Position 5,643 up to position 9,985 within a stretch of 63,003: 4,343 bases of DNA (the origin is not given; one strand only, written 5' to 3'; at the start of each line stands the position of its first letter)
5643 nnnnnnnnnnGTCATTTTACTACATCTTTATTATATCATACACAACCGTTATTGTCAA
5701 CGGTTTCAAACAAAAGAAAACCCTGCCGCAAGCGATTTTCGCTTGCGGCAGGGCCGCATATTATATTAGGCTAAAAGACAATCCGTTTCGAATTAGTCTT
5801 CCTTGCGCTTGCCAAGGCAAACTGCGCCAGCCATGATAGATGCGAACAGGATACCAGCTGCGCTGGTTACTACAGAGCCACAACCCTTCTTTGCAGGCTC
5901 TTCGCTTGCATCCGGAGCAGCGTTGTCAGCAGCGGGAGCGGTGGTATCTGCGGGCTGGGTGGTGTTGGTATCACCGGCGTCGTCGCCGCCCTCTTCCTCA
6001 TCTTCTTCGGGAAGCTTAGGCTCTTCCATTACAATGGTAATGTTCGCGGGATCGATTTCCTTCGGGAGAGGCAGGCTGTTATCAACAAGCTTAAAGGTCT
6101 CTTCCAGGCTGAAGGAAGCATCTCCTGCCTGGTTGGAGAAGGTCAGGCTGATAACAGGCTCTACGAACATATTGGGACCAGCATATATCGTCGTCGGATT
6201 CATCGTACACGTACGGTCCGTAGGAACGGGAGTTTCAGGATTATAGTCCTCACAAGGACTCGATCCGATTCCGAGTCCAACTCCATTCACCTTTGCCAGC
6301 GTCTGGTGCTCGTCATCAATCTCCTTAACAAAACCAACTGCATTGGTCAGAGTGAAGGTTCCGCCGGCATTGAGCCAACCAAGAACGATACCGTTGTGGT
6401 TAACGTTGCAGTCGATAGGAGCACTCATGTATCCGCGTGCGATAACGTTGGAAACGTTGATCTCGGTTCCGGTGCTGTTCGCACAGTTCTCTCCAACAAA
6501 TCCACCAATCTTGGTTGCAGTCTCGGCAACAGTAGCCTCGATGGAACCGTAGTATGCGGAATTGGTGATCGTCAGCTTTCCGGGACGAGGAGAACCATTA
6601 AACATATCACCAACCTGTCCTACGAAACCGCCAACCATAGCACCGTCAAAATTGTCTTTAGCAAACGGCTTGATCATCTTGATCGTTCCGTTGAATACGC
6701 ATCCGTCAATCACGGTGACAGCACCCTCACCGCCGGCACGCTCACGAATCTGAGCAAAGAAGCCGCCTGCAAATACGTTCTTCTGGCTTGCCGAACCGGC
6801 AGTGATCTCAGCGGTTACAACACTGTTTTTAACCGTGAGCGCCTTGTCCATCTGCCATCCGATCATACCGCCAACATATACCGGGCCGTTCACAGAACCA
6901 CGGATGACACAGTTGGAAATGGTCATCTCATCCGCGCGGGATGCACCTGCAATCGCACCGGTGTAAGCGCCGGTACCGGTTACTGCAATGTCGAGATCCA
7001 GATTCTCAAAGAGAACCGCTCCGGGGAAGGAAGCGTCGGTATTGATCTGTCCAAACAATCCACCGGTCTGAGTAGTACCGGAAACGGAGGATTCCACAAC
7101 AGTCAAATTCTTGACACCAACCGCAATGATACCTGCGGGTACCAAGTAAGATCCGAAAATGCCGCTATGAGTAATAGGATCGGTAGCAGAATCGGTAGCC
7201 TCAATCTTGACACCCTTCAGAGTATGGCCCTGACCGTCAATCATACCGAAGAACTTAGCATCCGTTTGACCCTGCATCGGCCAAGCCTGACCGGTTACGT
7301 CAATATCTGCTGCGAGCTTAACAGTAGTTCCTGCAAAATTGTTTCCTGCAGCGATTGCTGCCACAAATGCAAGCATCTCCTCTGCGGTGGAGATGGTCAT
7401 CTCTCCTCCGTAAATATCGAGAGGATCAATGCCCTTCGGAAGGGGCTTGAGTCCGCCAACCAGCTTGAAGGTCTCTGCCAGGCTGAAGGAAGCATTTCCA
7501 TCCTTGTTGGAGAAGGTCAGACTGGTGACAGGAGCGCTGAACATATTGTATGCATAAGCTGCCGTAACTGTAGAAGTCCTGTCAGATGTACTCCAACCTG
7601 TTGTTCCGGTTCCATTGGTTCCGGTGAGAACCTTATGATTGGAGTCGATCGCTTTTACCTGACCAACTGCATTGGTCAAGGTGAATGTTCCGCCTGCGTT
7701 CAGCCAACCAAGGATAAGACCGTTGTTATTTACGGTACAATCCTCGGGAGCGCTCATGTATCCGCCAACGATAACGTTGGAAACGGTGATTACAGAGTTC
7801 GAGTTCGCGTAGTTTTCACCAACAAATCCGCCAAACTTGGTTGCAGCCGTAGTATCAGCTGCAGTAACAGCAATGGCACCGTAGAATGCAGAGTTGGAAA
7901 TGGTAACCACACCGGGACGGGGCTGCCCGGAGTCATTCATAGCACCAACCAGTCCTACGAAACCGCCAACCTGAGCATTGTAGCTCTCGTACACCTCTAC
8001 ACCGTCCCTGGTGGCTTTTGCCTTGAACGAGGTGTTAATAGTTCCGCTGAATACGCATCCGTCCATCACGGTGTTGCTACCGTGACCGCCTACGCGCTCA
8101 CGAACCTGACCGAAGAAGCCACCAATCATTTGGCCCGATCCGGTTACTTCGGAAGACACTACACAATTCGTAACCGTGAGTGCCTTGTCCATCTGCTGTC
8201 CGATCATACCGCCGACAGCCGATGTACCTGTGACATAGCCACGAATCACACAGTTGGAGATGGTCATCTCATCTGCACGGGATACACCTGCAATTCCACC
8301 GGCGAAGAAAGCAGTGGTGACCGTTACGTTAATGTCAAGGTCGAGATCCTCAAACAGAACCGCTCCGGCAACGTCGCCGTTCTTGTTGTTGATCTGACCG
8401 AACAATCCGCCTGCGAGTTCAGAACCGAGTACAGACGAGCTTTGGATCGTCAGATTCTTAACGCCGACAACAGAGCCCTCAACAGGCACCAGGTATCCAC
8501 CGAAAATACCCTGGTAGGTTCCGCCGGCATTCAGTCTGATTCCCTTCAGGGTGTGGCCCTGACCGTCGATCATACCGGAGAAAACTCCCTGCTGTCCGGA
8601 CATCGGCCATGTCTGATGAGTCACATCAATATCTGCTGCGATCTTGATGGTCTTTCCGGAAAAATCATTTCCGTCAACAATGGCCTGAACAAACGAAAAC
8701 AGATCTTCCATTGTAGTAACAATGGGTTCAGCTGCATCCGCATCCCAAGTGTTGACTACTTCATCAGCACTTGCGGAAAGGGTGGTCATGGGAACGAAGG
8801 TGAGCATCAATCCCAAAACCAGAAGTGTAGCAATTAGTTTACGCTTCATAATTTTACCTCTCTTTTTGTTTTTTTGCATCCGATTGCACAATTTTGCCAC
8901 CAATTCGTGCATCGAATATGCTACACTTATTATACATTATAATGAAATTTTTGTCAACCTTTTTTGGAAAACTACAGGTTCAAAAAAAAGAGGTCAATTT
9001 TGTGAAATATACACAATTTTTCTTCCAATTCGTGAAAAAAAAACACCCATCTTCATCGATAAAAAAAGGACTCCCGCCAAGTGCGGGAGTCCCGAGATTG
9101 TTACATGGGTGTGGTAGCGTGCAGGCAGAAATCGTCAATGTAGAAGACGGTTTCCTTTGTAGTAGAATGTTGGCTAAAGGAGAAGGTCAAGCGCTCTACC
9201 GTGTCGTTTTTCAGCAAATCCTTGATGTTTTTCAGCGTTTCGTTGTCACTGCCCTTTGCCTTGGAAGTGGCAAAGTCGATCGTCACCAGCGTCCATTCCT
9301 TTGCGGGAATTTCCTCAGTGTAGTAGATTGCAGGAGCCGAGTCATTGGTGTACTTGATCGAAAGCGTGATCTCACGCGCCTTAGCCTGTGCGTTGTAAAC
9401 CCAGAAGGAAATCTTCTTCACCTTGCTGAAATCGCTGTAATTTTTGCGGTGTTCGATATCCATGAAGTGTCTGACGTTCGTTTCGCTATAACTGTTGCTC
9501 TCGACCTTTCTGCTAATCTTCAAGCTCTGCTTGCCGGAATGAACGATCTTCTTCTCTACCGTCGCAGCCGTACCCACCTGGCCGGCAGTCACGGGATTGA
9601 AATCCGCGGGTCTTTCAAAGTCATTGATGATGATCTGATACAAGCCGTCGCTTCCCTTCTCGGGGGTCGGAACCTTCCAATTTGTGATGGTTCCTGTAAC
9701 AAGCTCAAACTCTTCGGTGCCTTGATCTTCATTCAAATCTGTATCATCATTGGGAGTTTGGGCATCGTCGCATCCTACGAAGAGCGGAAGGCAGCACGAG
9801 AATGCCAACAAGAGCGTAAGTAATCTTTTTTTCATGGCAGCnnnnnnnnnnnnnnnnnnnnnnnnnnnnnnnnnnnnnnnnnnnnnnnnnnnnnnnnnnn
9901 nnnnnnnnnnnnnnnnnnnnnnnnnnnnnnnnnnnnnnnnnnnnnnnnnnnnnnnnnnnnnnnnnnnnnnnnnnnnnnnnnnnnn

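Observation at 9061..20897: Duplicated two-gene lipoprotein cassette (large DUF4091/GH123-like lipoprotein plus small CBM-like lipoprotein): candidate undescribed surface glycan module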

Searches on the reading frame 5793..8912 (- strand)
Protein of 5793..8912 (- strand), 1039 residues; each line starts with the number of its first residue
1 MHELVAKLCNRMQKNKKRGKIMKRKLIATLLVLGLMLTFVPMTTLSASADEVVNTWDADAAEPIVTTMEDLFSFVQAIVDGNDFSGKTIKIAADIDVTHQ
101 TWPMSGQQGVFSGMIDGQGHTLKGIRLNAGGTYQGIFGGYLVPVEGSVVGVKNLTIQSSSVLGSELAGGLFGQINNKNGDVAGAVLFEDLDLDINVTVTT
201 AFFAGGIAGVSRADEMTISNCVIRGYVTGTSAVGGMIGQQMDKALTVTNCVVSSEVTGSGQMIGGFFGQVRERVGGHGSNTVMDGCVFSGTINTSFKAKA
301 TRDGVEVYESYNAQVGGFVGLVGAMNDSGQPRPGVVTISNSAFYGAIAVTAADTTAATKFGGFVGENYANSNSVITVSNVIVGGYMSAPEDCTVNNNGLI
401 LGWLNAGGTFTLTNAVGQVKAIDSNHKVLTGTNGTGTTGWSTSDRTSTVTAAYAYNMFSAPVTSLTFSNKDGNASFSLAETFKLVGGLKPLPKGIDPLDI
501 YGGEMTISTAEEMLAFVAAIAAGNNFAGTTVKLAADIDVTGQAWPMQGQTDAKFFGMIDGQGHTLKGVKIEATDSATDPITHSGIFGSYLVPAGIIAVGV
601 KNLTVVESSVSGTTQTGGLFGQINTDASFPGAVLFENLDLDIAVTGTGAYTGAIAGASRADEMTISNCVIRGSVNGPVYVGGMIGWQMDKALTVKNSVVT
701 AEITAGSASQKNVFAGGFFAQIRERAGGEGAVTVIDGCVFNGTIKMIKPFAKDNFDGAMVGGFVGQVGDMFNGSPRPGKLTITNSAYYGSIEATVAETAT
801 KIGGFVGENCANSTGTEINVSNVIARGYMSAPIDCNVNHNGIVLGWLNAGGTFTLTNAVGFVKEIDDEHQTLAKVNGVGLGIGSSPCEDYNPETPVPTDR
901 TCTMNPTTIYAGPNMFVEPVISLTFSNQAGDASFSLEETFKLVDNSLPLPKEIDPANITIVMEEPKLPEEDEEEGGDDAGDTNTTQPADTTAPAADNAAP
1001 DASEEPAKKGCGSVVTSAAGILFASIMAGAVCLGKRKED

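Call 12: search_protein_families(library=pfam, proteins=[window:5793-8912:-], max_evalue=0.001)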
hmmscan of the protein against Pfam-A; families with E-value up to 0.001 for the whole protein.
window:5793-8912:- (1039 aa): 2 families
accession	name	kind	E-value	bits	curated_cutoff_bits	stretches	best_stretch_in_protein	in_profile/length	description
PF16318.11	DUF4957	-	3.3e-09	37.2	30.8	0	589-706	3-118/142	Domain of unknown function (DUF4957)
PF20585.4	Pectate_lyase_5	-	3.4e-06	27.7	24.3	0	70-169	6-97/126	Putative pectate lyase-like adhesive domain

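Call 58: search_protein_families(library=ncbifam, proteins=[window:5793-8912:-], max_evalue=0.01)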
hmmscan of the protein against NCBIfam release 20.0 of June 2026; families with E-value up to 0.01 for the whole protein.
window:5793-8912:- (1039 aa): 0 families

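Call 78: search_solved_structures(query=window:5793-8912:-, max_evalue=0.1)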
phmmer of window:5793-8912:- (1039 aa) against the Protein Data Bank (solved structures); distinct sequences matched with E-value up to 0.1: 0.

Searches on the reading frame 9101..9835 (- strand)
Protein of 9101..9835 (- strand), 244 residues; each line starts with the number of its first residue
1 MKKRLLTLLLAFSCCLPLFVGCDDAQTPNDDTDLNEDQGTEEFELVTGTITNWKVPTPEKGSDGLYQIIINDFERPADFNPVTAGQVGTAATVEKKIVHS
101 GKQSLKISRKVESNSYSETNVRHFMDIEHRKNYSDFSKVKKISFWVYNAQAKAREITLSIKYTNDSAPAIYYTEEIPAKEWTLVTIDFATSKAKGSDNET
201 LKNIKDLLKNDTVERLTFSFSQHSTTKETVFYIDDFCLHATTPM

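Call 5: search_protein_families(library=pfam, proteins=[window:9101-9835:-], max_evalue=1)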
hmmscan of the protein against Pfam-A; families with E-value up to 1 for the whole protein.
window:9101-9835:- (244 aa): 7 families
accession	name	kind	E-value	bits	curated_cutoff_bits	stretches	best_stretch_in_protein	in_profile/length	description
PF03425.19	CBM_11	-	1.6e-05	25.5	27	1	69-227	14-171/182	Carbohydrate binding domain (family 11)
PF09092.17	Lyase_N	-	8.2e-05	22.9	26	1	71-199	5-126/166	Lyase, N terminal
PF02018.23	CBM_4_9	-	0.00011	23.1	25.9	1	73-192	9-120/136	Carbohydrate binding domain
PF00942.24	CBM_3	-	0.00067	20.5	22.4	1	115-174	30-82/83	Cellulose binding domain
PF18329.7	SGBP_B_XBD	-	0.016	15.7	26.4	1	142-234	97-180/186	Surface glycan-binding protein B xyloglucan binding domain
PF25145.1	NfeD1b_N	-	0.11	12.5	40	1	139-214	107-182/189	NfeD1b, N-terminal domain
PF17509.7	DUF5440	-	0.22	11.6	27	1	38-71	34-64/93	Family of unknown function (DUF5440)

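Call 25: find_homologous_proteins(query=window:9101-9835:-, max_evalue=0.001)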
Query window:9101-9835:- (244 aa): 17 proteins with E <= 0.001 among 404 candidates.
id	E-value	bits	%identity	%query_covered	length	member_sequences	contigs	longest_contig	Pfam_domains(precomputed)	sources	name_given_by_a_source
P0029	1.9e-160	549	100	100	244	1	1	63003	PF03425.20,PF09092.18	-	-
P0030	3.9e-129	447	81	100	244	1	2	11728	PF02018.24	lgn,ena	-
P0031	2.0e-115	402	74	100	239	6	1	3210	-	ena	-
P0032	2.9e-114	398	73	100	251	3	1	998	-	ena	-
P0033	2.8e-110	385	70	100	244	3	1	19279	-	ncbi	-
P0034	2.5e-108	379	69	100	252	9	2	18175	-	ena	-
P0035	2.1e-105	369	70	100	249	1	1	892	-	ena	-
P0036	2.7e-88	313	61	100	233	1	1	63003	PF09092.18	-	-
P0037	1.0e-83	298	56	100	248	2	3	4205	-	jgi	-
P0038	1.0e-83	298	57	99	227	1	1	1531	-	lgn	-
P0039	1.9e-82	294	57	100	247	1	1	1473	PF09092.18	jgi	jgi:hypothetical protein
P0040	7.2e-82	292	59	100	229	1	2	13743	PF09092.18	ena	-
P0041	1.8e-79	284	57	100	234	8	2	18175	PF09092.18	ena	-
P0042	1.6e-74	268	55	100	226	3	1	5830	PF09092.18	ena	-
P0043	3.9e-73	264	54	100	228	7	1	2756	PF09092.18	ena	-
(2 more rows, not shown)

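Call 50: predict_structure(alignment_id=A2)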
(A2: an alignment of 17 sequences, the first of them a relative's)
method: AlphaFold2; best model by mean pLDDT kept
length: 244 residues; sequences in the alignment: 17
mean_pLDDT: 77.7   pTM: 0.72
mean pLDDT of the five models: 77.7, 76.6, 75.7, 74.5, 73.1
residues with pLDDT >= 90: 106; 70-90: 74; 50-70: 15; < 50: 49
segments of 3 or more residues with pLDDT < 50: 1-49
pLDDT, mean of each block of 10 residues (from residue 1): 38 39 34 34 44 70 90 70 83 83 88 79 85 90 96 96 91 97 96 89 93 95 89 93 82
secondary structure, 60 per line:
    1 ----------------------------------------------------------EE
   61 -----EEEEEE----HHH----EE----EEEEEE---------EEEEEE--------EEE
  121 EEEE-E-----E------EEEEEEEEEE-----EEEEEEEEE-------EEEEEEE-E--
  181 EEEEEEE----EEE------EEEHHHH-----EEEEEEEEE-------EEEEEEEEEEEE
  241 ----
elements in order: E66-71 E89-94 E104-109 E118-124 E139-148 E154-162 E170-176 E181-187 E192-194 E201-203 H204-207 E213-221 E229-240
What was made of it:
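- On Carbohydrate-binding modules of the beta-jelly-roll type (CBM11/CBM4/CBM22): The model has pLDDT 78, and above 80 for most of residues 60-244 (call 50).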

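Call 53: fold_search(model_id=the predicted structure, library=pdb)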
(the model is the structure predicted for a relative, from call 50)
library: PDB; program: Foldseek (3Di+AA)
matches with E <= 10: 1592; with E <= 0.001: 108
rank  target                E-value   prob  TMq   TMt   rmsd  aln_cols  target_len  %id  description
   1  6r31_A                4.6e-08  1.00  0.44  0.59   5.2       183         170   17  Family 11 Carbohydrate-Binding Module from Clostridium thermocellum in complex with beta-1,3-1,4-mixed-linked tetrasac (released 2020-02-05)
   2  6r3m_A                7.9e-08  1.00  0.45  0.59   5.1       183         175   17  Family 11 Carbohydrate-Binding Module from Clostridium thermocellum in complex with beta-1,3-1,4-mixed-linked tetrasac (released 2020-02-05)
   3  1v0a                  8.3e-08  1.00  0.46  0.63   5.1       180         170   16  Family 11 Carbohydrate-Binding Module of cellulosomal cellulase Lic26A-Cel5E of Clostridium thermocellum (released 2005-01-12)
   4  7zkp_A                2.9e-07  1.00  0.47  0.52   5.8       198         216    9  Late assembly intermediate of the proximal proton pumping module of complex I with assembly factors NDUFAF1 and CIA84 (released 2022-11-23)
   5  7zkq_A                5.9e-07  1.00  0.47  0.53   5.7       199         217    9  Early Pp module assembly intermediate of complex I (released 2022-11-23)
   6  2lro_MODEL_1_A        6.9e-07  1.00  0.44  0.58   5.2       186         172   15  Solution structure, dynamics and binding studies of CtCBM11 (released 2013-02-06)
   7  6xj9_A                9.1e-07  1.00  0.40  0.16   7.2       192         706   12  Structure of PfGH50B (released 2020-09-16)
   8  4bq2_C                1.3e-06  1.00  0.49  0.18   7.1       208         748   14  Structural analysis of an exo-beta-agarase (released 2013-08-14)
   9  4bq3_B                2.2e-06  1.00  0.47  0.18   6.8       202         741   15  Structural analysis of an exo-beta-agarase (released 2013-08-14)
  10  4bq5_B                2.8e-06  1.00  0.48  0.17   6.8       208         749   15  Structural analysis of an exo-beta-agarase (released 2013-08-14)
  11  4bq4_A                2.8e-06  1.00  0.47  0.17   7.3       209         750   15  Structural analysis of an exo-beta-agarase (released 2013-08-14)
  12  1wky                  3.2e-06  1.00  0.42  0.24   5.0       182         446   15  Crystal structure of alkaline mannanase from Bacillus sp. strain JAMB-602: catalytic domain and its Carbohydrate Binding (released 2005-06-15)
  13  4bq5_A                3.3e-06  1.00  0.49  0.18   5.8       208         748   14  Structural analysis of an exo-beta-agarase (released 2013-08-14)
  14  8qpg_TA               3.5e-06  1.00  0.42  0.27  17.0       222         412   14  Turret of Haloferax tailed virus 1 (released 2024-10-09)
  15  7t7y                  3.9e-06  1.00  0.44  0.66   4.4       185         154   14  The crystal structure of family 8 carbohydrate-binding module from Dictyostelium discoideum complexed with iodine atoms (released 2022-04-20)
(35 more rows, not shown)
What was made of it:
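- On Carbohydrate-binding modules of the beta-jelly-roll type (CBM11/CBM4/CBM22): Foldseek best hits are CBM11 1V0A, 6R31 and 6R3M (E=5e-8 to 8e-8, target TM 0.59-0.63), followed by CBM22, CBM4, CBM16 and CBM61 (call 53).
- Closest known: Type-B beta-jelly-roll carbohydrate-binding modules: CtCBM11. Same: Best structural matches of the small protein (call 53).
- The small-protein model matches CBM11, CBM22, CBM4, CBM16 and the GH50 CBM-like domain (call 53). The fold search returns the complex I assembly factor NDUFAF1 and a flagellar sheath protein among the hits (call 53). The top fold matches are bona fide type-B CBMs solved with bound ligands (CBM11, CBM22, CBM61, CBM16; call 53).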

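Call 58: search_protein_families(library=ncbifam, proteins=[window:9101-9835:-], max_evalue=0.01)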
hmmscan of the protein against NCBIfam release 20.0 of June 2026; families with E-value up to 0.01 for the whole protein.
window:9101-9835:- (244 aa): 0 families
